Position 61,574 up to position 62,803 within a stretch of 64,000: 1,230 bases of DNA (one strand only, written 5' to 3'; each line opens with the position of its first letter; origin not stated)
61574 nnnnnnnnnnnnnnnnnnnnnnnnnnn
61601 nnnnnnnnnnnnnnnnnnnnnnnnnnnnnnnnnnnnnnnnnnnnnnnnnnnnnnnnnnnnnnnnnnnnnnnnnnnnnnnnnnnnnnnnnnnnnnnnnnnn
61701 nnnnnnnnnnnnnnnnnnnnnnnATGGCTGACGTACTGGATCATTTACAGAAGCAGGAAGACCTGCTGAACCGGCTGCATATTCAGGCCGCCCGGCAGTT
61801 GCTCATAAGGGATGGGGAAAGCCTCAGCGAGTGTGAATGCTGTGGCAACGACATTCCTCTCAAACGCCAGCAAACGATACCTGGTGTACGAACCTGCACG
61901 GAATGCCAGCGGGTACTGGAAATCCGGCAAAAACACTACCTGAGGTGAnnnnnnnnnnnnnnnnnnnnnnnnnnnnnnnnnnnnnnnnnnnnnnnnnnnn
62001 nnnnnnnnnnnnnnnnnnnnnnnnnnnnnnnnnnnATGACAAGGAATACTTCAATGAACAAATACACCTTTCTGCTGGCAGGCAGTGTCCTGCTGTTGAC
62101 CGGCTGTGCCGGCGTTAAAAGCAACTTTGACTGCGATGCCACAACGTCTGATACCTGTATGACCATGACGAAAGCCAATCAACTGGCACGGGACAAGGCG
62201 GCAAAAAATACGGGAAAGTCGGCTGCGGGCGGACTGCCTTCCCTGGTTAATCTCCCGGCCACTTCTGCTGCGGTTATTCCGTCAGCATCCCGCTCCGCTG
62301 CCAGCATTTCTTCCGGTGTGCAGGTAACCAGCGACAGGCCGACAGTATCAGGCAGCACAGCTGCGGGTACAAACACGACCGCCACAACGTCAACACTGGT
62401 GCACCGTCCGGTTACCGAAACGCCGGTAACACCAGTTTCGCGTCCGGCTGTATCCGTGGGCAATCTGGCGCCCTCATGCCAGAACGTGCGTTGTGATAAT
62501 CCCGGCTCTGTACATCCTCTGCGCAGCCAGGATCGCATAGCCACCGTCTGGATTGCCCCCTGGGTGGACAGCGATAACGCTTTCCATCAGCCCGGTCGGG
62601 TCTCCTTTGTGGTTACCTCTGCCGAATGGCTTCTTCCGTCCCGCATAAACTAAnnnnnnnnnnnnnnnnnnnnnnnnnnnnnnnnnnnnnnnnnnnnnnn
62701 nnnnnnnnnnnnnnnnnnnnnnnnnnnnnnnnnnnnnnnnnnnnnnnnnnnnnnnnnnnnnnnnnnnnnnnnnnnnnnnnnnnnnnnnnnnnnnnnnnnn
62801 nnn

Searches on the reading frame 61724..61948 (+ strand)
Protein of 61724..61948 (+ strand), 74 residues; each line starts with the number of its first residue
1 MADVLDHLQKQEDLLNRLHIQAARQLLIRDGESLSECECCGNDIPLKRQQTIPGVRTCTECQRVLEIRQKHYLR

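Call 7: search_protein_families(library=pfam, proteins=[window:61724-61948:+])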
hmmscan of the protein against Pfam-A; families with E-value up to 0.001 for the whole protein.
window:61724-61948:+ (74 aa): 1 family
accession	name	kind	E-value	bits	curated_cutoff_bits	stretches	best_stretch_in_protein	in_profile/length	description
PF01258.23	zf-dskA_traR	-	2.2e-08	34.4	24.9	1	35-66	4-35/36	Prokaryotic dksA/traR C4-type zinc finger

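Call 27: find_related_loci(query=A2, collection=genome_contigs, flank=3000)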
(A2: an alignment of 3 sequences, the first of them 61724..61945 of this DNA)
Query A2 (74 aa) in genome_contigs; peptide patterns used: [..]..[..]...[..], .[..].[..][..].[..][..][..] (x = any residue, [..] = any of these).
111 stretches matched a pattern; 4 encode a relative of the query (tblastn E <= 1e-3); 4 distinct loci.
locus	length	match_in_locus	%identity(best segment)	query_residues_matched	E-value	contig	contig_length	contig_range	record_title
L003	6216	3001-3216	36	1-72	2e-11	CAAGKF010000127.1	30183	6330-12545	MAG TPA_asm: Lachnospiraceae bacterium, isolate HGM12199, WGS project CAAGKF010000000 data, contig: SRS476292_7_k119_838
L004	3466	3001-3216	35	1-72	1e-10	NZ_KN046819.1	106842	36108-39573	Klebsiella pneumoniae strain ATCC 13883 scaffold2, whole genome shotgun sequence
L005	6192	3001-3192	37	1-66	2e-7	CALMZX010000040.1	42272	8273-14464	MAG TPA_asm: uncultured Alphaproteobacteria bacterium isolate SRR8859111_bin.35_CONCOCT_v1.1_MAG genome assembly, contig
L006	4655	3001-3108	44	33-68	6e-6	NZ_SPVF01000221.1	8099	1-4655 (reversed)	Massilia arenosa strain MC02 EFN1C69WQC, whole genome shotgun sequence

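Call 29: search_dna_similar(query=window:61724-61945:+, collection=plasmids, mode=protein, max_rows=60, rows=spread, max_evalue=0.001)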
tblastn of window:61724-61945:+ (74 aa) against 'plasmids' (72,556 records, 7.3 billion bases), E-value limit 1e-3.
Records with a match: 4286; places in all: 4320; records where one place covers at least 80% of the query: 4213.
Best place of each record, by identity: >=99% 12; 95-99% 48; 90-95% 10; 80-90% 16; 60-80% 300; <60% 3900.
By first word of the organism name: Escherichia 2916; Klebsiella 525; Salmonella 432; Shigella 123; Enterobacter 114; Citrobacter 105; Yersinia 10; Raoultella 7; Pseudomonas 7; Serratia 6; and 21 more.
By predicted mobility (MOB-suite, as given by PLSDB): conjugative 4042; mobilizable 159; non-mobilizable 85.
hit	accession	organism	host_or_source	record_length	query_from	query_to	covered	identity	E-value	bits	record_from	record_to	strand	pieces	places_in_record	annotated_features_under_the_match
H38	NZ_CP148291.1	Escherichia coli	Cat,single cell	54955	1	74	100%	100.0%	4e-42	151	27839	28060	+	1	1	TraR/DksA C4-type zinc finger protein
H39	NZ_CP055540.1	Citrobacter freundii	culture,Wastewater effluent sample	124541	1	74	100%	87.8%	6e-35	130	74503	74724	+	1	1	TraR/DksA C4-type zinc finger protein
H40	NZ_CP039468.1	Salmonella enterica subsp. enterica serovar Bareilly str. ...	food,frozen yellowfin tuna nakaochi ...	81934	1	74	100%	73.0%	9e-28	110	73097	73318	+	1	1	TraR/DksA C4-type zinc finger protein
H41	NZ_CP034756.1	Enterobacter hormaechei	Homo sapiens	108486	1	74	100%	73.0%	7e-27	107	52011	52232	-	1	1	TraR/DksA C4-type zinc finger protein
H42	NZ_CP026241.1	Citrobacter freundii complex sp. CFNIH9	-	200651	1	74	100%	73.0%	7e-27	107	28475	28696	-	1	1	TraR/DksA C4-type zinc finger protein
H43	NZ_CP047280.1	Citrobacter freundii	Homo sapiens,Rectum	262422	1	71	96%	66.2%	8e-16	107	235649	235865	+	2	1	hypothetical protein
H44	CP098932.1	Escherichia coli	culture,Pooled soil sample collected ...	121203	1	74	100%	41.9%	2e-8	56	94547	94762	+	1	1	TraR/DksA C4-type zinc finger protein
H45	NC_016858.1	Salmonella enterica subsp. enterica serovar Typhimurium ...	-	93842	1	72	97%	38.9%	2e-8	55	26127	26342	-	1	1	traR: conjugal transfer protein TraR | hypothetical protein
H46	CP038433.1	Salmonella enterica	-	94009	1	72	97%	38.9%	2e-8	55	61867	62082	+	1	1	traR: conjugal transfer protein TraR | hypothetical protein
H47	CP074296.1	Salmonella enterica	food,mixture corn and egg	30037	1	72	97%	38.9%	2e-6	50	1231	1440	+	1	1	TraR/DksA family transcriptional regulator | DUF2732 domain-containing protein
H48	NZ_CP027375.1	Escherichia coli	Homo sapiens,stool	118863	1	72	97%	36.1%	2e-6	50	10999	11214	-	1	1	traR: conjugal transfer protein TraR | hypothetical protein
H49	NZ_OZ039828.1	Escherichia coli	-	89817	1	72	97%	36.1%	3e-6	49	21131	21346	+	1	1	traR: conjugal transfer protein TraR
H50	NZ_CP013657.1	Escherichia coli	Homo sapiens,urine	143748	1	72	97%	36.1%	3e-6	49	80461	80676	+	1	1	traR: conjugal transfer protein TraR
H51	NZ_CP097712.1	Escherichia coli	Chicken blood (Gallus gallus)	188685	1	72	97%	36.1%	6e-6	49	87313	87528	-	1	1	traR: conjugal transfer protein TraR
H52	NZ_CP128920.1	Escherichia coli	-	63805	1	72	97%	36.1%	7e-6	48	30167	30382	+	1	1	traR: conjugal transfer protein TraR | hypothetical protein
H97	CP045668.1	Enterobacteriaceae bacterium Kacie_13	Bacteria culture,Stream water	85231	33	72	54%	47.5%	4e-4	43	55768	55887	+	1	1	TraR/DksA family transcriptional regulator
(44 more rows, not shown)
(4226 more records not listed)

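Call 30: get_annotated_region(hit=H39, flank=2000)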
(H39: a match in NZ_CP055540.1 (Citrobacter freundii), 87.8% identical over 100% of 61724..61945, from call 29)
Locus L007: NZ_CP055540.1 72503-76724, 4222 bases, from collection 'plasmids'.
description: Citrobacter freundii strain RHBSTW-00398 plasmid unnamed
organism: Citrobacter freundii (NCBI taxid 546)
taxonomy: Bacteria; Pseudomonadota; Gammaproteobacteria; Enterobacterales; Enterobacteriaceae; Citrobacter; Citrobacter freundii
host: -; source: culture,Wastewater effluent sample; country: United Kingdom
typing (MOB-suite, as given by PLSDB): conjugative; replicon IncFIC; relaxase MOBF; mating-pair formation MPF_F
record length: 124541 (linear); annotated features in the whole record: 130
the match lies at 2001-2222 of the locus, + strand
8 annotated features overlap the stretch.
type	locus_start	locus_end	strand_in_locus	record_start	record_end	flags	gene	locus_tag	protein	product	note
CDS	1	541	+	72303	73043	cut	traK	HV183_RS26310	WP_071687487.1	type-F conjugative transfer system secretin TraK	-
CDS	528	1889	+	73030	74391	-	traB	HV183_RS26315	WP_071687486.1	F-type conjugal transfer pilus assembly protein TraB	-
CDS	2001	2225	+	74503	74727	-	-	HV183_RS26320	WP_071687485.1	TraR/DksA C4-type zinc finger protein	-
CDS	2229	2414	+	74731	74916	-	-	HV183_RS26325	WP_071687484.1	hypothetical protein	-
CDS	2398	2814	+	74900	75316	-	-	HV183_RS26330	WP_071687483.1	hypothetical protein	-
CDS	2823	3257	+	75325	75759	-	-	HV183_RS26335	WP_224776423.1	hypothetical protein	-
CDS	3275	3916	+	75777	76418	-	traV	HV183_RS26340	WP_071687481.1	type IV conjugative transfer system lipoprotein TraV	-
CDS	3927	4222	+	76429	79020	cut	traC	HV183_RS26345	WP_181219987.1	type IV secretion system protein TraC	-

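Call 31: get_annotated_region(hit=H40, flank=2000)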
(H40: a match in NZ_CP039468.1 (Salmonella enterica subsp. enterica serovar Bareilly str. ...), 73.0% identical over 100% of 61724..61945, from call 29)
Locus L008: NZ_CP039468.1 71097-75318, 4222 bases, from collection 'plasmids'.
description: Salmonella enterica subsp. enterica serovar Bareilly str. CFSAN001115 plasmid pCFSAN001115, complete sequence
organism: Salmonella enterica subsp. enterica serovar Bareilly str. CFSAN001115 (NCBI taxid 1208630)
taxonomy: Bacteria; Pseudomonadota; Gammaproteobacteria; Enterobacterales; Enterobacteriaceae; Salmonella; Salmonella enterica; Salmonella enterica subsp. enterica serovar Bareilly str. CFSAN001115
host: -; source: food,frozen yellowfin tuna nakaochi scrape; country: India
typing (MOB-suite, as given by PLSDB): conjugative; replicon IncFII; relaxase MOBF; mating-pair formation MPF_F
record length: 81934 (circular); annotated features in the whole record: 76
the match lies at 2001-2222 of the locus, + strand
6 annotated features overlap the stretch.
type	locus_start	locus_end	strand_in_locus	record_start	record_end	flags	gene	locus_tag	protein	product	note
CDS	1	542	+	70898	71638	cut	traK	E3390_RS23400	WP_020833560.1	type-F conjugative transfer system secretin TraK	-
CDS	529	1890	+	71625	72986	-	traB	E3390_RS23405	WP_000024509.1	F-type conjugal transfer pilus assembly protein TraB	-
CDS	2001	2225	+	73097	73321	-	-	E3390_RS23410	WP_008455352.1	TraR/DksA C4-type zinc finger protein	-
CDS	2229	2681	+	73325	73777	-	-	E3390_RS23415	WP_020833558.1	hypothetical protein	-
CDS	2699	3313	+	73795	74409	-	traV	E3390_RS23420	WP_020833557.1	type IV conjugative transfer system lipoprotein TraV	-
CDS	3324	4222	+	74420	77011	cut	traC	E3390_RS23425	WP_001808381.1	type IV secretion system protein TraC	-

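Call 32: get_annotated_region(hit=H41, flank=2000)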
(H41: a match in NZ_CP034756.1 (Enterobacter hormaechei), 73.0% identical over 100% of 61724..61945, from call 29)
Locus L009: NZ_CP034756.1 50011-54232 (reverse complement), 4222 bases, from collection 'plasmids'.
description: Enterobacter hormaechei subsp. hoffmannii strain Eh1 plasmid p2, complete sequence
organism: Enterobacter hormaechei (NCBI taxid 1812934)
taxonomy: Bacteria; Pseudomonadota; Gammaproteobacteria; Enterobacterales; Enterobacteriaceae; Enterobacter; Enterobacter hormaechei
host: -; source: Homo sapiens; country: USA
typing (MOB-suite, as given by PLSDB): conjugative; replicon IncFIB,IncFII,rep_cluster_2272; relaxase MOBF,MOBP; mating-pair formation MPF_F
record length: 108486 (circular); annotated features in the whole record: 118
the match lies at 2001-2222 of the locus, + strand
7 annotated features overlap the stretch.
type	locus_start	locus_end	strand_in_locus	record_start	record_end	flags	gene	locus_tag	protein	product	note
CDS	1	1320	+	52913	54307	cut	traB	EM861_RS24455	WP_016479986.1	F-type conjugal transfer pilus assembly protein TraB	-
CDS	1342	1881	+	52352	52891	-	traV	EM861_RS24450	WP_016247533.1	type IV conjugative transfer system lipoprotein TraV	-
CDS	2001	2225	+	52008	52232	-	-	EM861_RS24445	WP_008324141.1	TraR/DksA C4-type zinc finger protein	-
CDS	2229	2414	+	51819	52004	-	-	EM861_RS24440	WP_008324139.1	hypothetical protein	-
CDS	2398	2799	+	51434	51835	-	-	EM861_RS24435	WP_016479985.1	hypothetical protein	-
CDS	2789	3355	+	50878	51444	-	traP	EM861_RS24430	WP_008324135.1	conjugal transfer pilus-stabilizing protein TraP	-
CDS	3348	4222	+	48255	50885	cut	traC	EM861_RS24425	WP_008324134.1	type IV secretion system protein TraC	-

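Call 33: get_annotated_region(hit=H43, flank=2000)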
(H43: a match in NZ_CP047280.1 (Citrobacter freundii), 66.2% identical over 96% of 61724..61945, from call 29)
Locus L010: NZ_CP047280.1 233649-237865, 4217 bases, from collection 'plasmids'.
description: Citrobacter freundii strain N18-04128 plasmid pCf4128, complete sequence
organism: Citrobacter freundii (NCBI taxid 546)
taxonomy: Bacteria; Pseudomonadota; Gammaproteobacteria; Enterobacterales; Enterobacteriaceae; Citrobacter; Citrobacter freundii
host: -; source: Homo sapiens,Rectum; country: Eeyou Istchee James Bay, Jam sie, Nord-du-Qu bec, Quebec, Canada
typing (MOB-suite, as given by PLSDB): conjugative; replicon IncC,IncFIB,IncFIC,IncFII; relaxase MOBF,MOBH,MOBH; mating-pair formation MPF_F
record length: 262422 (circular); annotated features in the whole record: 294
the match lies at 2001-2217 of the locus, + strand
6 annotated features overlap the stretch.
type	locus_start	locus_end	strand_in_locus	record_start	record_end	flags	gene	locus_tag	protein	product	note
CDS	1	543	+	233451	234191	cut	traK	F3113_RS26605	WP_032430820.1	type-F conjugative transfer system secretin TraK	-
CDS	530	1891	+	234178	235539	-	traB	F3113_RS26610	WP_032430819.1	F-type conjugal transfer pilus assembly protein TraB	-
CDS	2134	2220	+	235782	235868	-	-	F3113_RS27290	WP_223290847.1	hypothetical protein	-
CDS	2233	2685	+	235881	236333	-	-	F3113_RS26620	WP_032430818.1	hypothetical protein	-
CDS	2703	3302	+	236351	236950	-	traV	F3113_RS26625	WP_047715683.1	type IV conjugative transfer system lipoprotein TraV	-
CDS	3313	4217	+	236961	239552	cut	traC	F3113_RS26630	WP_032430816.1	type IV secretion system protein TraC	-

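Call 34: get_annotated_region(hit=H44, flank=2000)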
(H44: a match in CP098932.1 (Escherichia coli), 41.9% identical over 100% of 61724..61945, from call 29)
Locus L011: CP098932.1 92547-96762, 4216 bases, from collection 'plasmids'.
description: Escherichia coli strain RHB47-SO-C04 plasmid unnamed1, complete sequence
organism: Escherichia coli (NCBI taxid 562)
taxonomy: Bacteria; Pseudomonadota; Gammaproteobacteria; Enterobacterales; Enterobacteriaceae; Escherichia; Escherichia coli
host: -; source: culture,Pooled soil sample collected from floor of poultry farm; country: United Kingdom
typing (MOB-suite, as given by PLSDB): conjugative; replicon IncFIB,IncFIC,IncI-gamma/K1,rep_cluster_2313; relaxase MOBF; mating-pair formation MPF_F
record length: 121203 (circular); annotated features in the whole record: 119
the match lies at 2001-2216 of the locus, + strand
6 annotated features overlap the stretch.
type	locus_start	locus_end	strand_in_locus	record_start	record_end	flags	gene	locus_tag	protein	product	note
CDS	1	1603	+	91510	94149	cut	traC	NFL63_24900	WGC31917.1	type IV secretion system protein TraC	-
CDS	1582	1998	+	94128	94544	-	trbI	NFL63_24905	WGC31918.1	type-F conjugative transfer system protein TrbI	-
CDS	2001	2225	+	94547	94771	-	-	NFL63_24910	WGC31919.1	TraR/DksA C4-type zinc finger protein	-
CDS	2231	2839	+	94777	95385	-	traW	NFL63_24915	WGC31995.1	type-F conjugative transfer system protein TraW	-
CDS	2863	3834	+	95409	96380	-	-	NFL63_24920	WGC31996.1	conjugal transfer pilus assembly protein TraU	-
CDS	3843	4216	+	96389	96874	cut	-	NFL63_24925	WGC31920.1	hypothetical protein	-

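Call 35: get_annotated_region(hit=H45, flank=2000)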
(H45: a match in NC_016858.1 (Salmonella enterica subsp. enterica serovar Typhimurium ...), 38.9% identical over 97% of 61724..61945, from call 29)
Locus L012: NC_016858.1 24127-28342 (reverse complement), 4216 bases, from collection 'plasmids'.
description: Salmonella enterica subsp. enterica serovar Typhimurium str. ST4/74 plasmid TY474p1, complete sequence
organism: Salmonella enterica subsp. enterica serovar Typhimurium str. ST4/74 (NCBI taxid 909946)
taxonomy: Bacteria; Pseudomonadota; Gammaproteobacteria; Enterobacterales; Enterobacteriaceae; Salmonella; Salmonella enterica; Salmonella enterica subsp. enterica serovar Typhimurium str. ST4/74
host: -; source: -; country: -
typing (MOB-suite, as given by PLSDB): conjugative; replicon IncFIB,IncFII; relaxase MOBF; mating-pair formation MPF_F
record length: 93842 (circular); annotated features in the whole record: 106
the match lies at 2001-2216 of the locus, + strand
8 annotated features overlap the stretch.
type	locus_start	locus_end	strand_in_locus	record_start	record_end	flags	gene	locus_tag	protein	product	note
CDS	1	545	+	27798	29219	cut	traB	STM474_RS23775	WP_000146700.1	F-type conjugal transfer pilus assembly protein TraB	-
CDS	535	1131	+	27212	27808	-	traP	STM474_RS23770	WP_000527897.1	conjugal transfer pilus-stabilizing protein TraP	-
CDS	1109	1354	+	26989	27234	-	-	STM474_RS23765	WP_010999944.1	DUF2689 domain-containing protein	-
CDS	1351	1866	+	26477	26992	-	traV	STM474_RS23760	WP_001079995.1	type IV conjugative transfer system lipoprotein TraV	-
CDS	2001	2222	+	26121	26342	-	traR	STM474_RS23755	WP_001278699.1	conjugal transfer protein TraR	-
CDS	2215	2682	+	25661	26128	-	-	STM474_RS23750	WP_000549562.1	hypothetical protein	-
CDS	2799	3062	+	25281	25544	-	-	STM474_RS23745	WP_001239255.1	hypothetical protein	-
CDS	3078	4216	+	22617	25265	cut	traC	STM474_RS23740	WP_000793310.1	type IV secretion system protein TraC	-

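Call 36: get_annotated_region(hit=H47, flank=2000)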
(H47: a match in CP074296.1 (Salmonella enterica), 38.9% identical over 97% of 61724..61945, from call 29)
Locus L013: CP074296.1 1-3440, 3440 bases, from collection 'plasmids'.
description: Salmonella enterica subsp. enterica serovar Rubislaw strain CFSAN006171 plasmid pCFSAN006171_2, complete sequence
organism: Salmonella enterica (NCBI taxid 598)
taxonomy: Bacteria; Pseudomonadota; Gammaproteobacteria; Enterobacterales; Enterobacteriaceae; Salmonella; Salmonella enterica
host: -; source: food,mixture corn and egg; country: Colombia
typing (MOB-suite, as given by PLSDB): non-mobilizable
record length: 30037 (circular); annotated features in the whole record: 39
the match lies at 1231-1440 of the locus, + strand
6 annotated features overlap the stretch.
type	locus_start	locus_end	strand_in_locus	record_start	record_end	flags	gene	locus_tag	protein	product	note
CDS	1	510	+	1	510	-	-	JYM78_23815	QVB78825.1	phage regulatory CII family protein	-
CDS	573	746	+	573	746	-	-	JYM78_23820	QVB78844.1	DUF2724 domain-containing protein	-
CDS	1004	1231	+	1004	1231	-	-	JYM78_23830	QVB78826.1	DUF2732 domain-containing protein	-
CDS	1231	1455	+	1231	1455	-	-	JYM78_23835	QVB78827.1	TraR/DksA family transcriptional regulator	-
CDS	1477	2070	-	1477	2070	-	-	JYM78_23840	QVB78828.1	hypothetical protein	-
CDS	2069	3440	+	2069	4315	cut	-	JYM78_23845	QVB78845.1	replication endonuclease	-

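Call 37: get_annotated_region(hit=H97, flank=2000)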
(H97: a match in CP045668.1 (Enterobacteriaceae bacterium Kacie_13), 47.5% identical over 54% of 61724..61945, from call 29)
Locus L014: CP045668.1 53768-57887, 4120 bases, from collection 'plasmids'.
description: Enterobacteriaceae bacterium Kacie_13 plasmid unnamed3, complete sequence
organism: Enterobacteriaceae bacterium Kacie_13 (NCBI taxid 2662179)
taxonomy: Bacteria; Pseudomonadota; Gammaproteobacteria; Enterobacterales; Enterobacteriaceae; ; Enterobacteriaceae bacterium Kacie 13
host: -; source: Bacteria culture,Stream water; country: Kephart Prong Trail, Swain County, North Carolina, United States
typing (MOB-suite, as given by PLSDB): non-mobilizable
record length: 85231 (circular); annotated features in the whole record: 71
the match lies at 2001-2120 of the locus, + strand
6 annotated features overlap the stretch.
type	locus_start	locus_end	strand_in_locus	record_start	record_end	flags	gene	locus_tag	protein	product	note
CDS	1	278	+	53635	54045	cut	trbI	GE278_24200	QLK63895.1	type-F conjugative transfer system protein TrbI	-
CDS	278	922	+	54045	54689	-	traW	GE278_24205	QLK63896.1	type-F conjugative transfer system protein TraW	-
CDS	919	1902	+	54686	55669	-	traU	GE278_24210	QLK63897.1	conjugal transfer pilus assembly protein TraU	-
CDS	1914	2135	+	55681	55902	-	-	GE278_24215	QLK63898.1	TraR/DksA family transcriptional regulator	-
CDS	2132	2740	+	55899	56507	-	trbC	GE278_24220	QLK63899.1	type-F conjugative transfer system pilin assembly protein TrbC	-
CDS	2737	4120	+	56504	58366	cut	traN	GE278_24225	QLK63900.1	type-F conjugative transfer system mating-pair stabilization protein TraN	-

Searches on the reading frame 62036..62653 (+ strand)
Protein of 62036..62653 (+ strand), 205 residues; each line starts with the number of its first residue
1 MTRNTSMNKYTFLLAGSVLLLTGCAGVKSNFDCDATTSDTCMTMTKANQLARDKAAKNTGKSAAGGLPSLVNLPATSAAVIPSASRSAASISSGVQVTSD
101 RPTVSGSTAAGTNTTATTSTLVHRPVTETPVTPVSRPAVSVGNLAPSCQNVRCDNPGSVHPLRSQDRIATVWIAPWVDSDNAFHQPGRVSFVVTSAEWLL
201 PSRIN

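Call 7: search_protein_families(library=pfam, proteins=[window:62036-62653:+])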
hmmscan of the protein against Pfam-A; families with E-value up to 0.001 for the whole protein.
window:62036-62653:+ (205 aa): 1 family
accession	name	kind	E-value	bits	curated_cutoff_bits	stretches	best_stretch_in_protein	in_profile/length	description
PF09676.15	TraV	-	3.8e-14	54.2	21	1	29-198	1-128/128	Type IV conjugative transfer system lipoprotein (TraV)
